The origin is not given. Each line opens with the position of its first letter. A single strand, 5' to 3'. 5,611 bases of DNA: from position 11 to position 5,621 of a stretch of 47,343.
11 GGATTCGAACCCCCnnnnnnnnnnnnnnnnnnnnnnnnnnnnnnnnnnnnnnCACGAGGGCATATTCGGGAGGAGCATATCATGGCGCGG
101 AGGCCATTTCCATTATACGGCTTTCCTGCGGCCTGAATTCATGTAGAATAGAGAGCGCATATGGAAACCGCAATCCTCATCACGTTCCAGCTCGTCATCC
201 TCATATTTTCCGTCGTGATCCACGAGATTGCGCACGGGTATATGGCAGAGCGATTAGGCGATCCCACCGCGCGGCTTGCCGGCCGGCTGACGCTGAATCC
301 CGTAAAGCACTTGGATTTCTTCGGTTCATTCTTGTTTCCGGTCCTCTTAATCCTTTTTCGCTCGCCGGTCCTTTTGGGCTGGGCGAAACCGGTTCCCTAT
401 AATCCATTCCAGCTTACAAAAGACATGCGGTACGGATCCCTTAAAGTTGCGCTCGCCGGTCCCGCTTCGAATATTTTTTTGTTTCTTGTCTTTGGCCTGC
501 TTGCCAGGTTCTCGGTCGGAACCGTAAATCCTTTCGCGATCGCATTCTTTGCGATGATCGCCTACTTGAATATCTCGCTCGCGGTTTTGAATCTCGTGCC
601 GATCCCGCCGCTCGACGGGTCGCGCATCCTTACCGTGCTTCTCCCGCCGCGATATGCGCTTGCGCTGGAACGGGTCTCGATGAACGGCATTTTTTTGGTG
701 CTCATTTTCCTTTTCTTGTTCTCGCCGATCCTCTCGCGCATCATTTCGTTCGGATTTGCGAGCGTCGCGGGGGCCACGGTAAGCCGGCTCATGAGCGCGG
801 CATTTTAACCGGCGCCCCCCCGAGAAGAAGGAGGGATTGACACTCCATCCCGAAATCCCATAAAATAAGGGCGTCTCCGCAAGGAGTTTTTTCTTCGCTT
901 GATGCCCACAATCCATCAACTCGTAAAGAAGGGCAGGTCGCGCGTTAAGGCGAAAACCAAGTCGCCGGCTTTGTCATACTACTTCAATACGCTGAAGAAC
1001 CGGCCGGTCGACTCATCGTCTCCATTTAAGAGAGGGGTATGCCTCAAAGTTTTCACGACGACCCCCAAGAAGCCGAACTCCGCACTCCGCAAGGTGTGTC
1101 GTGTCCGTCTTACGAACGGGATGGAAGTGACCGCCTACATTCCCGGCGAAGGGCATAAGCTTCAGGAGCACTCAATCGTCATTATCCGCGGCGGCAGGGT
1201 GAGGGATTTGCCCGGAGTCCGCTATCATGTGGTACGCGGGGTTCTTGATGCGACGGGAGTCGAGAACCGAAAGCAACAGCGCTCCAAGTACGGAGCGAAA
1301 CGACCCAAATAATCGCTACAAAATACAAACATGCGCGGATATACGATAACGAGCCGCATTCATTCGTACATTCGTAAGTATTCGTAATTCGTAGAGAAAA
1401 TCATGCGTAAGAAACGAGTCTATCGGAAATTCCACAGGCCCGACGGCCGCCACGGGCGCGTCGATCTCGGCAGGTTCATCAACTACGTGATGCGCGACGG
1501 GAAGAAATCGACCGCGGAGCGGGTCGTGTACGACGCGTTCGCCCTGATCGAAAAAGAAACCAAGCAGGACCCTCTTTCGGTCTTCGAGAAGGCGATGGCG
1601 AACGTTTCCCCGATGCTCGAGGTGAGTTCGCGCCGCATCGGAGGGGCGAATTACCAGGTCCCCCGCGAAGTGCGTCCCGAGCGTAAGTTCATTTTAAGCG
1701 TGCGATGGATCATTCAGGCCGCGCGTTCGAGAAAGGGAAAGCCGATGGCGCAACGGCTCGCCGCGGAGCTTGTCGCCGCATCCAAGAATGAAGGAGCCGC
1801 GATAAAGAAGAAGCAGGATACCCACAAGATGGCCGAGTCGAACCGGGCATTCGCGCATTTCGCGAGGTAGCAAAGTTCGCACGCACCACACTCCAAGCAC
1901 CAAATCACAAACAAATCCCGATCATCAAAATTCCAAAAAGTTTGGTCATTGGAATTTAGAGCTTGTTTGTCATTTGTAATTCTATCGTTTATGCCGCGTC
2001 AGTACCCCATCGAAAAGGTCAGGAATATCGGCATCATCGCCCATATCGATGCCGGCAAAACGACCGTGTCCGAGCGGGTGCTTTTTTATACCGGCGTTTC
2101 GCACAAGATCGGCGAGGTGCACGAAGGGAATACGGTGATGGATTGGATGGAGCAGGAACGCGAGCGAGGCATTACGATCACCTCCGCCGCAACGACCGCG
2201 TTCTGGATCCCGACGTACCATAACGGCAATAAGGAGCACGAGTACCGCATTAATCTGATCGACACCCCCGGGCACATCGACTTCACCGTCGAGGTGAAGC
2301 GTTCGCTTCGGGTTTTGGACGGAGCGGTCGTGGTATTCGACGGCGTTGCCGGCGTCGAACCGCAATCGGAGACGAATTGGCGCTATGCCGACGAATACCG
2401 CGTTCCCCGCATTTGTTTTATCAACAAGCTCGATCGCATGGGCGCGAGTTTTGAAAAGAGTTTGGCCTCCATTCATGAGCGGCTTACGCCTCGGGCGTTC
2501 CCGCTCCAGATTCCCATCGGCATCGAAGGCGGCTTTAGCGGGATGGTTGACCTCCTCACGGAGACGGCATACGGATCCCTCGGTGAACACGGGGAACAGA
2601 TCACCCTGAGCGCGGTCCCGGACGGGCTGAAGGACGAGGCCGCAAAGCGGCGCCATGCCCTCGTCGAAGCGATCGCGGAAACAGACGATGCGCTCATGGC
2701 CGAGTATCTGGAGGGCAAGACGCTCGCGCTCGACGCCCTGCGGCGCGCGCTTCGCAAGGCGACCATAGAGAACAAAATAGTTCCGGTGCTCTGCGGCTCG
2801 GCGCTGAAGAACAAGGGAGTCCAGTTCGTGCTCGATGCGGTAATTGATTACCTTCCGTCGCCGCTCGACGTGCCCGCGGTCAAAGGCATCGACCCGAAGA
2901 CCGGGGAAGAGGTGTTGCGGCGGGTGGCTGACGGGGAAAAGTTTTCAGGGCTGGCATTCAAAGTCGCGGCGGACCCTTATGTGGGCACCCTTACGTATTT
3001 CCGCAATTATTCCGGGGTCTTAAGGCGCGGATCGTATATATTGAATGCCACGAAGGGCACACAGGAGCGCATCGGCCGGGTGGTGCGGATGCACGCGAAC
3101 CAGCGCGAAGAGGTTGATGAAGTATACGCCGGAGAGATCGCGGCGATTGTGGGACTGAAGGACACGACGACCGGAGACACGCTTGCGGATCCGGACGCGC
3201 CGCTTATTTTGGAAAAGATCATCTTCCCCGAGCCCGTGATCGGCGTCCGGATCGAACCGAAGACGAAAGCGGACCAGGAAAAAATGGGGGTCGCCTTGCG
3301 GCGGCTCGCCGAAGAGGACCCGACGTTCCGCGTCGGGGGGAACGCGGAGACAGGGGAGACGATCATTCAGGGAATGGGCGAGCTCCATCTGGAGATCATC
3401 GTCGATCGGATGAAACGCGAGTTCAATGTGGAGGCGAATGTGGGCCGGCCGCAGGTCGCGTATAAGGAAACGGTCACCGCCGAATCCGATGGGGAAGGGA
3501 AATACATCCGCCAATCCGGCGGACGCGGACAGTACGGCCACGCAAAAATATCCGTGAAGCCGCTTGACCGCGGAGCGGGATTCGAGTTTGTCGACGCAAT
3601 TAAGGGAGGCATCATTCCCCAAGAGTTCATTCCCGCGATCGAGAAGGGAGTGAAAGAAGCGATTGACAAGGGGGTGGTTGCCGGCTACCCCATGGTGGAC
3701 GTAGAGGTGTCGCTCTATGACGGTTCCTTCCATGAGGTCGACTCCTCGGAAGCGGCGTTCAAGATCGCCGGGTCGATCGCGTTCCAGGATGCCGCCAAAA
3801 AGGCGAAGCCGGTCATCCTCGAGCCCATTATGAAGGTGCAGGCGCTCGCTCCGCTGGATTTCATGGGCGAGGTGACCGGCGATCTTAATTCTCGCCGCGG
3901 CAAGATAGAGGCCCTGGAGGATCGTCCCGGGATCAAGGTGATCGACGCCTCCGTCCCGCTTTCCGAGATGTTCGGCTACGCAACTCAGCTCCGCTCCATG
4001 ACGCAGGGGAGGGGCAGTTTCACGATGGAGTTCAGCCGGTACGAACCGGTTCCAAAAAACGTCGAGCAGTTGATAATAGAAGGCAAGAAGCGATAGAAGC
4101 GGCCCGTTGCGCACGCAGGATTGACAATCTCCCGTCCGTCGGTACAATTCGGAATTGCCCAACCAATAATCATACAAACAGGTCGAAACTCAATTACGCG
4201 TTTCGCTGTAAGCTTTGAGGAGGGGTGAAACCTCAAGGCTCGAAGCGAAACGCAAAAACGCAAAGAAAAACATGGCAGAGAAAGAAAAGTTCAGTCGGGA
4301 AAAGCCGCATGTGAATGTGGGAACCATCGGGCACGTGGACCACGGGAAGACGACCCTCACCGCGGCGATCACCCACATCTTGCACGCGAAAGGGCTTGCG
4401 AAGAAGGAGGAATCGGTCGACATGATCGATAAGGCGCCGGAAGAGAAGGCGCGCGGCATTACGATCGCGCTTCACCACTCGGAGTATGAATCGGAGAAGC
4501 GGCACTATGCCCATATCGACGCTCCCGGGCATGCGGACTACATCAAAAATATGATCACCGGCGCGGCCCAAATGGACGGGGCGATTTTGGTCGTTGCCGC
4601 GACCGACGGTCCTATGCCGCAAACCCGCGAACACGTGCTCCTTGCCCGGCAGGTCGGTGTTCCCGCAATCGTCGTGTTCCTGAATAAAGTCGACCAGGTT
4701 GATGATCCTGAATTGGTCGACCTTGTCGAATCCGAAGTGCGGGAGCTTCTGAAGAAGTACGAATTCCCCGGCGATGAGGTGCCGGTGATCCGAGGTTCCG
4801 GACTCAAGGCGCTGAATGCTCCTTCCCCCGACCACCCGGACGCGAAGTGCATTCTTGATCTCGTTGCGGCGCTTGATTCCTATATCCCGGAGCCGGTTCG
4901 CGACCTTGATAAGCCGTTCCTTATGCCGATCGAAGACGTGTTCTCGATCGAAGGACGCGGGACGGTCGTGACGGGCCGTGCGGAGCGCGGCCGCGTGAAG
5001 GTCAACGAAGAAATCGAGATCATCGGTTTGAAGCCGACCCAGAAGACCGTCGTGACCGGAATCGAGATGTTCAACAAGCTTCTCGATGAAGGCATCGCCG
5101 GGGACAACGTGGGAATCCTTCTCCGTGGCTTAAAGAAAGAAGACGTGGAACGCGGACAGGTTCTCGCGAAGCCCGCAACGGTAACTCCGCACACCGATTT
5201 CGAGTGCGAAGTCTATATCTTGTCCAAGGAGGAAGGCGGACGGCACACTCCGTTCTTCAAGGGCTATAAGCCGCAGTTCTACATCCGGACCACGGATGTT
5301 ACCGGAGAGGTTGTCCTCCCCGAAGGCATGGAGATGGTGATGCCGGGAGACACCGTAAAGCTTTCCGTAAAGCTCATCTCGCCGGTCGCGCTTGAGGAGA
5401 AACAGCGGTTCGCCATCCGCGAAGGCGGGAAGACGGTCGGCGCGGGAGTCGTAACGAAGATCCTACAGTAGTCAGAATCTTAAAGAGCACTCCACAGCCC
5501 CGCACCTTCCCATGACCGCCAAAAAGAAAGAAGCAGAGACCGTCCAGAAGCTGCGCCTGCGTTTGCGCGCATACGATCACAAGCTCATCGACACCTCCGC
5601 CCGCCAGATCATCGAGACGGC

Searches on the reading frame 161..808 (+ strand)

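Call 67: search_protein_families(library=pfam, proteins=[window:161-808:+], max_evalue=0.0001)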
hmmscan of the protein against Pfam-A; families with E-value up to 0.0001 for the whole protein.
window:161-808:+ (215 aa): 1 family
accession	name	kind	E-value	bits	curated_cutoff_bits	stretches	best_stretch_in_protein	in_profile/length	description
PF02163.28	Peptidase_M50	-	2.5e-13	50.3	27.2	1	126-176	159-210/221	Peptidase family M50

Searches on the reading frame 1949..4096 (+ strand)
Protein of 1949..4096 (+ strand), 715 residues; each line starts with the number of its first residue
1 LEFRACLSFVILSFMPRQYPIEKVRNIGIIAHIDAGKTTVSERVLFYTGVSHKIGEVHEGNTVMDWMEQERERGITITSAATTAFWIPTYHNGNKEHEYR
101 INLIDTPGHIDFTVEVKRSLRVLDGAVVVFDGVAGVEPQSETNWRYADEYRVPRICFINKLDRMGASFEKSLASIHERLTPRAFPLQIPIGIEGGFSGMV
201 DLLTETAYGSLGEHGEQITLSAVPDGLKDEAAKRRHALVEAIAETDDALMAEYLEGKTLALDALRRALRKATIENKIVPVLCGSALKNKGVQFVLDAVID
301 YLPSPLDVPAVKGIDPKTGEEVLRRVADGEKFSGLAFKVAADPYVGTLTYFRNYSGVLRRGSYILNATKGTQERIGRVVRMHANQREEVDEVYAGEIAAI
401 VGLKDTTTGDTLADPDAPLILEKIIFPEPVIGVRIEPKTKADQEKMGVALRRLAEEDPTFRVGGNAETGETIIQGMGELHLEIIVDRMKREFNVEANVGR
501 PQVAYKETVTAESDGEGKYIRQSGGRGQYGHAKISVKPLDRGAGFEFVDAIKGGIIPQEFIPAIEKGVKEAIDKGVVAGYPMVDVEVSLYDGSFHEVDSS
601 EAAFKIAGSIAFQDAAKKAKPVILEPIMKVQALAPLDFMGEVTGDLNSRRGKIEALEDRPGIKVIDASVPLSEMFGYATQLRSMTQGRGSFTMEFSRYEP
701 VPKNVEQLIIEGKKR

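Call 67: search_protein_families(library=pfam, proteins=[window:1949-4096:+], max_evalue=0.0001)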
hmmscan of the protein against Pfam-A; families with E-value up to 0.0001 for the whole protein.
window:1949-4096:+ (715 aa): 7 families
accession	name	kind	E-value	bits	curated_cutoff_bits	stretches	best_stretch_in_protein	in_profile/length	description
PF00009.33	GTP_EFTU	-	1.1e-62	211.4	26.5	1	23-304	2-188/188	Elongation factor Tu GTP binding domain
PF03764.24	EFG_IV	-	1e-44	151.7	24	1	501-620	1-121/121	Elongation factor G, domain IV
PF14492.12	EFG_III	-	9.4e-33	112.6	27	1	426-499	1-74/75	Elongation Factor G, domain III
PF00679.30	EFG_C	-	3.3e-29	101.2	27.9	1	623-706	2-86/89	Elongation factor G C-terminus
PF22042.2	EF-G_D2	-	6.1e-18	65.2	27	1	331-413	1-82/84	Elongation factor G domain 2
PF03144.31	GTP_EFTU_D2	-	6.5e-18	65.4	30.3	1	346-413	1-73/73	Elongation factor Tu domain 2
PF16658.11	RF3_C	-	1.2e-05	25.6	40.1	1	434-514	14-94/132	Class II release factor RF3, C-terminal domain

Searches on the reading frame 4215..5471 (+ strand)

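Call 67: search_protein_families(library=pfam, proteins=[window:4215-5471:+], max_evalue=0.0001)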
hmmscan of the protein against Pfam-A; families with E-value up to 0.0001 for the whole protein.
window:4215-5471:+ (418 aa): 3 families
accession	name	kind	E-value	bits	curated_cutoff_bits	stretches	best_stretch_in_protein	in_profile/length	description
PF00009.33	GTP_EFTU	-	6.5e-64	215.4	26.5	1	30-225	1-187/188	Elongation factor Tu GTP binding domain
PF03143.23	GTP_EFTU_D3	-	1.7e-38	131.6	27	1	323-416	2-105/106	Elongation factor Tu C-terminal domain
PF03144.31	GTP_EFTU_D2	-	7.8e-20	71.5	30.3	1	249-318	1-73/73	Elongation factor Tu domain 2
